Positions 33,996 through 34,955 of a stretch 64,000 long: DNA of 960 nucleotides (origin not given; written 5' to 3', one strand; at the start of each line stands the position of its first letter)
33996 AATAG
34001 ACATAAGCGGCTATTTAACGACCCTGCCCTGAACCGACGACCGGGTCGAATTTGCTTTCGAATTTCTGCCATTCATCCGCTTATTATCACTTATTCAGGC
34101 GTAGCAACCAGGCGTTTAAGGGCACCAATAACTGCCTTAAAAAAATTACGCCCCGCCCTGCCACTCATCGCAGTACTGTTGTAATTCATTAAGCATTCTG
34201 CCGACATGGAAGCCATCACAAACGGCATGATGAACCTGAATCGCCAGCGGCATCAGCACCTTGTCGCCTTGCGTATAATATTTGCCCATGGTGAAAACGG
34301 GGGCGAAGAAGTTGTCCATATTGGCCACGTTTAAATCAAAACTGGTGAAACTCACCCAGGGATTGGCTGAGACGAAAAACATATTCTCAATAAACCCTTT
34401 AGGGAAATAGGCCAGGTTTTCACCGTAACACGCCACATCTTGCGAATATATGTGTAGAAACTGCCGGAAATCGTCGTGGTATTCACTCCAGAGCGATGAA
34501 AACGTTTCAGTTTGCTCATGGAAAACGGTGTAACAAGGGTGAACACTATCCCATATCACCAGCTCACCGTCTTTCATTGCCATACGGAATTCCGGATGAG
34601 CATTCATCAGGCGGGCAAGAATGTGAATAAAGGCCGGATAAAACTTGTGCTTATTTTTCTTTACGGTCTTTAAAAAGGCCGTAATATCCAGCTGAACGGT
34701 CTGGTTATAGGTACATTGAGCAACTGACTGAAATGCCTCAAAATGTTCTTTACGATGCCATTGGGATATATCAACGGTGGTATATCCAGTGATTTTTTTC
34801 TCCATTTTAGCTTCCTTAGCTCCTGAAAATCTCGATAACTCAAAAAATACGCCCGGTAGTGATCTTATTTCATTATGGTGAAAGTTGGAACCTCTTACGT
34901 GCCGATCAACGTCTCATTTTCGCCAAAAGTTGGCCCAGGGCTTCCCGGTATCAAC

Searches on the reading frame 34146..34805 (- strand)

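Call 76: search_protein_families(proteins=[window:34146-34805:-], library=ncbifam, max_evalue=1e-20)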
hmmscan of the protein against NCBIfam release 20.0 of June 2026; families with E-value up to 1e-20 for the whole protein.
window:34146-34805:- (219 aa): 2 families
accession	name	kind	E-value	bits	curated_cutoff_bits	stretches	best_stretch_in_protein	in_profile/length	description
NF000491.1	chloram_CatA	equivalog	3e-94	314.8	270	1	8-213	1-208/208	type A chloramphenicol O-acetyltransferase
NF040638.1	CatA_like_3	equivalog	1.8e-36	125.9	275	1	8-210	2-207/212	CatA-like O-acetyltransferase, family 3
